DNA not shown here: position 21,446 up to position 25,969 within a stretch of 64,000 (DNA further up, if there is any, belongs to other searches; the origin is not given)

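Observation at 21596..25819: Two full-length PlsA/GeR-like paralogues; paralogue 1 has lost the EIGGQD motif in its first ATPase module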

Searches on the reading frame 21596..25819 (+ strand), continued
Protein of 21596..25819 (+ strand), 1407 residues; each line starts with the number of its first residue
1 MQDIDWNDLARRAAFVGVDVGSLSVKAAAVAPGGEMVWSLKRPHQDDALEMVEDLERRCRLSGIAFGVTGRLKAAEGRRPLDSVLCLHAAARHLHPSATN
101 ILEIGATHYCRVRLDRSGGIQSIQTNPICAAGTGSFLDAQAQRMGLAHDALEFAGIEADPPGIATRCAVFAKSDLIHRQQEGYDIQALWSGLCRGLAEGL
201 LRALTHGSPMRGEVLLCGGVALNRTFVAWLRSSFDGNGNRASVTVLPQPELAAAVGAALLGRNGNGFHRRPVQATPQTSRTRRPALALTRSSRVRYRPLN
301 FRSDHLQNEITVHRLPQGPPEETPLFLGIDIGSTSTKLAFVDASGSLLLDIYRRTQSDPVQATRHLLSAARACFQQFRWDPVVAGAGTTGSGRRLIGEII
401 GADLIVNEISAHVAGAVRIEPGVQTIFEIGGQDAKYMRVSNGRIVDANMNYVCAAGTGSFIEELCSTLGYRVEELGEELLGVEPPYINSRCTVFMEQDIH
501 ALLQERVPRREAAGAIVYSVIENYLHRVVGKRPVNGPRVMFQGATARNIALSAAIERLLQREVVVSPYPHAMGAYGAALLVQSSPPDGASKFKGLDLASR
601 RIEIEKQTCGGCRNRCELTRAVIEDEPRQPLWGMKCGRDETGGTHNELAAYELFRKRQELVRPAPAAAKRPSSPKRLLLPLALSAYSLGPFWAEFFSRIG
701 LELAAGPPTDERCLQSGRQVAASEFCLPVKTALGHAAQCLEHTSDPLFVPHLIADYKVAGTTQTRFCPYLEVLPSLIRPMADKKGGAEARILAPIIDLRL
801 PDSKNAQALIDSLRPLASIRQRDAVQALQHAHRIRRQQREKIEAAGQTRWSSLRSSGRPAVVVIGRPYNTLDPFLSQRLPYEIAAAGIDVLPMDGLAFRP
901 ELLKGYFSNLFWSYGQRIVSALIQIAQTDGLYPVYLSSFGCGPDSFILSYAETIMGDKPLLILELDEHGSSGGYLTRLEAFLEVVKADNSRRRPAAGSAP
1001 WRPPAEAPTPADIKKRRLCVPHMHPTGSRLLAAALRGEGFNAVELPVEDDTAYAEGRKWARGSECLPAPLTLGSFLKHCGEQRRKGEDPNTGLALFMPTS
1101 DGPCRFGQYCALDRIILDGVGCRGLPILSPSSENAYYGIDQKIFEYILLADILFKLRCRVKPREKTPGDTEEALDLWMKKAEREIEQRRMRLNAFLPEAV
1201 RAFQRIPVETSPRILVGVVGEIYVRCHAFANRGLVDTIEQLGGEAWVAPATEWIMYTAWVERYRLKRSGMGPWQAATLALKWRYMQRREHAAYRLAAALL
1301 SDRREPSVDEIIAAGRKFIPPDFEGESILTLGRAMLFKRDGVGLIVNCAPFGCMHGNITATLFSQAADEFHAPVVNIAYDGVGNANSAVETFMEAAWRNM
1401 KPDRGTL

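Call 40: find_encoding_contigs(protein=P0005, flank=10000, max_places=1)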
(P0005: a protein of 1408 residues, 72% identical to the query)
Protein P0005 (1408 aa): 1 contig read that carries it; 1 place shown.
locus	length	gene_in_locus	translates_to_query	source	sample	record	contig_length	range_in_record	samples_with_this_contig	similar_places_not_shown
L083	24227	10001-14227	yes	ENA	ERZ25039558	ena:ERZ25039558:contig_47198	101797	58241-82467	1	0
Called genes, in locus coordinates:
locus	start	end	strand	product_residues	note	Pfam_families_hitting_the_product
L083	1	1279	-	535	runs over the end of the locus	-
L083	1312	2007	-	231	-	PF00535:Glycos_transf_2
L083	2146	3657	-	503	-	PF26314:MptA_B_family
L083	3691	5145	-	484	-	PF03901:Glyco_transf_22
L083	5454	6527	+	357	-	PF03739:LptF_LptG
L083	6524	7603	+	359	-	PF03739:LptF_LptG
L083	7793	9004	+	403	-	PF00155:Aminotran_1_2, PF00266:Aminotran_5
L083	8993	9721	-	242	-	PF13176:TPR_7 (faint), PF13428:TPR_14 (faint), PF06552:TOM20_plant (faint), PF13371:TPR_9 (faint), PF21033:RMD1-3, PF00515:TPR_1 (faint), PF07719:TPR_2 (faint), PF13414:TPR_11 (weak), +5 more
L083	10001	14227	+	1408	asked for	PF01869:BcrAD_BadFG, PF09989:DUF2229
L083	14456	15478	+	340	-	PF01066:CDP-OH_P_transf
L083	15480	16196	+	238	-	PF01066:CDP-OH_P_transf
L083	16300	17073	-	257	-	PF00483:NTP_transferase, PF12804:NTP_transf_3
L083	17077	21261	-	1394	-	PF01869:BcrAD_BadFG, PF09989:DUF2229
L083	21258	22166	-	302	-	PF01553:Acyltransferase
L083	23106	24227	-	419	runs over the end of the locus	PF19220:Rod_CreS (faint), PF24161:CCDC39 (faint), PF00261:Tropomyosin (faint), PF10473:CENP-F_leu_zip (faint)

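Call 41: find_encoding_contigs(protein=P0011, flank=10000, max_places=1)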
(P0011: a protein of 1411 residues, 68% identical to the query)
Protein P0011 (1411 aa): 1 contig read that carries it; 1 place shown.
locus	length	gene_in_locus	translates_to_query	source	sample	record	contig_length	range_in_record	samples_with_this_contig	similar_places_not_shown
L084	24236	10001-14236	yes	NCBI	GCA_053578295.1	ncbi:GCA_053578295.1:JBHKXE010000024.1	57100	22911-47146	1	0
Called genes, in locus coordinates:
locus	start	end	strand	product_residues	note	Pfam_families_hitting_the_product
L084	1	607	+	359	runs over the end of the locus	PF03739:LptF_LptG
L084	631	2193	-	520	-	-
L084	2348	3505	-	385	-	PF13439:Glyco_transf_4, PF13579:Glyco_trans_4_4, PF00534:Glycos_transf_1, PF13692:Glyco_trans_1_4, PF13524:Glyco_trans_1_2 (weak)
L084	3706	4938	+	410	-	PF00155:Aminotran_1_2, PF00266:Aminotran_5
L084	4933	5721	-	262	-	PF14559:TPR_19 (faint), PF13428:TPR_14 (faint), PF07719:TPR_2 (faint), PF21033:RMD1-3, PF13414:TPR_11 (faint), PF13432:TPR_16 (faint), PF13431:TPR_17 (faint), PF13181:TPR_8 (faint)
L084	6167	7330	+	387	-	PF13439:Glyco_transf_4, PF13579:Glyco_trans_4_4 (weak), PF00534:Glycos_transf_1, PF13692:Glyco_trans_1_4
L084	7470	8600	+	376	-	PF04464:Glyphos_transf (weak)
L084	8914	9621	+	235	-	PF00483:NTP_transferase, PF12804:NTP_transf_3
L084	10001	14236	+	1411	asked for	PF01548:DEDD_Tnp_IS110 (faint), PF01869:BcrAD_BadFG, PF09989:DUF2229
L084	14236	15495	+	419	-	PF01066:CDP-OH_P_transf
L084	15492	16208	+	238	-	PF01066:CDP-OH_P_transf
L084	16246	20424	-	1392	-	PF01869:BcrAD_BadFG, PF09989:DUF2229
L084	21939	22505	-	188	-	PF00156:Pribosyltran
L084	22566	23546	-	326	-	PF13189:Cytidylate_kin2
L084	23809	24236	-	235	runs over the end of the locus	-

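Call 43: find_encoding_contigs(protein=P0015, flank=8000, max_places=1)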
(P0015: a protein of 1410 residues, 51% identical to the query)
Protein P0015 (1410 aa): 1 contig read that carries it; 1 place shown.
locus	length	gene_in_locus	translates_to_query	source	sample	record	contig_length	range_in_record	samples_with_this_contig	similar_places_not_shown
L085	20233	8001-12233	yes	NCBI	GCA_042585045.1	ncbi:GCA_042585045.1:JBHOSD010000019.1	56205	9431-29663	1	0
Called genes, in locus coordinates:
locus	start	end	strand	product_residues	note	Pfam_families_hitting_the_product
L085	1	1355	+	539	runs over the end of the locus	PF13714:PEP_mutase, PF12804:NTP_transf_3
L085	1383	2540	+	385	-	PF02776:TPP_enzyme_N, PF02775:TPP_enzyme_C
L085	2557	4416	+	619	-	PF00483:NTP_transferase, PF12804:NTP_transf_3 (weak), PF00266:Aminotran_5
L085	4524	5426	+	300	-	PF04055:Radical_SAM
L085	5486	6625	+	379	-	PF13439:Glyco_transf_4, PF20706:GT4-conflict, PF00534:Glycos_transf_1, PF13692:Glyco_trans_1_4, PF13524:Glyco_trans_1_2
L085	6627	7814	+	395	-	PF13579:Glyco_trans_4_4 (weak), PF13439:Glyco_transf_4, PF20706:GT4-conflict, PF00534:Glycos_transf_1, PF13692:Glyco_trans_1_4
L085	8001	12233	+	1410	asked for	PF01869:BcrAD_BadFG, PF06050:HGD-D (faint), PF09989:DUF2229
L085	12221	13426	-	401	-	PF00534:Glycos_transf_1 (weak), PF13692:Glyco_trans_1_4, PF13524:Glyco_trans_1_2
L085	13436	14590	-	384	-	PF13439:Glyco_transf_4, PF13477:Glyco_trans_4_2 (faint), PF13579:Glyco_trans_4_4 (weak), PF00534:Glycos_transf_1, PF13692:Glyco_trans_1_4, PF13524:Glyco_trans_1_2 (weak)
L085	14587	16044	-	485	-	PF01943:Polysacc_synt, PF13440:Polysacc_synt_3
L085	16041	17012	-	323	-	PF24793:GINT1_N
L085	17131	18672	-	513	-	PF13231:PMT_2, PF02366:PMT (weak)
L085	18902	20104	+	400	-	PF01066:CDP-OH_P_transf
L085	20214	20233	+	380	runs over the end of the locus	PF00155:Aminotran_1_2, PF00266:Aminotran_5 (weak), PF01053:Cys_Met_Meta_PP (weak)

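Call 44: find_encoding_contigs(protein=P0032, flank=8000, max_places=1)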
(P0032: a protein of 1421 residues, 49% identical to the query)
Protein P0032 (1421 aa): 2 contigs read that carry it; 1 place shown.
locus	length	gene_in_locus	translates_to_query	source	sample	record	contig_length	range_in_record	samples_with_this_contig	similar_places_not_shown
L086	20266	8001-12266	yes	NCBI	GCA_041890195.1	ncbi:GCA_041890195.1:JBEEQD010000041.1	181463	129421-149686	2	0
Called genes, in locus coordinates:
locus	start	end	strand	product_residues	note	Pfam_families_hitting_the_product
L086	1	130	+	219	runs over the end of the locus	PF00881:Nitroreductase, PF14512:TM1586_NiRdase (faint)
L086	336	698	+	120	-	-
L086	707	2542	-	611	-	PF00005:ABC_tran, PF02463:SMC_N (faint), PF13304:AAA_21 (faint), PF13401:AAA_22 (faint)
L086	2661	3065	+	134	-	-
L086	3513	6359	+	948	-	PF12704:MacB_PCD, PF02687:FtsX, PF12704:MacB_PCD, PF02687:FtsX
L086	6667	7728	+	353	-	PF05544:Pro_racemase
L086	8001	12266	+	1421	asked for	PF01869:BcrAD_BadFG, PF09989:DUF2229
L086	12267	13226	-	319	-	PF02540:NAD_synthase (faint), PF00958:GMP_synt_C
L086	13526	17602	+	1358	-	PF00930:DPPIV_N, PF00326:Peptidase_S9, PF17900:Peptidase_M1_N (weak), PF01433:Peptidase_M1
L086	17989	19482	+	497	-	PF00171:Aldedh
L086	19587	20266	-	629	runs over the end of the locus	PF00144:Beta-lactamase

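Call 70: search_solved_structures(query=A1, max_evalue=10, show_alignments=0)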
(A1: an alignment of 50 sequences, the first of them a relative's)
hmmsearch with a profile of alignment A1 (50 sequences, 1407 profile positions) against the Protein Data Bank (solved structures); distinct sequences matched with E-value up to 10: 8.
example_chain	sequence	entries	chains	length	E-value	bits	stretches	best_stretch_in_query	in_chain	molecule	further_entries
9gai_D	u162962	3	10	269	7.9e-48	165.9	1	325-585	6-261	3-methylbenzoyl-CoA reductase alpha subunit MbdQ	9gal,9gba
1hux_A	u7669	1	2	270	4.7e-42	146.8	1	323-585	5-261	ACTIVATOR OF (R)-2-HYDROXYGLUTARYL-COA DEHYDRATASE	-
4eht_A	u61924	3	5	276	1.1e-40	142.3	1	323-590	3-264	Activator of 2-hydroxyisocaproyl-CoA dehydratase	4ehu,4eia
7yyl_E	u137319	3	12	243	5.2e-33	116.8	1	323-580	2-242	Putative CoA-substrate-specific enzyme activase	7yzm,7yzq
9gai_C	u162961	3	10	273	3.9e-27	97.3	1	9-258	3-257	3-methylbenzoyl-CoA reductase delta subunit MbdP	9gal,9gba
3jc8_Ma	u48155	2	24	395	0.2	12.2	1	317-343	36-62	Type IV pilus biogenesis protein PilM | PilM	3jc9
5nck_A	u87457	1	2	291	0.38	11.2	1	323-403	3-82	N-acetylmannosamine kinase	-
6vzz_A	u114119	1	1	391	1.1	9.6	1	308-390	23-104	BamaA.19900.a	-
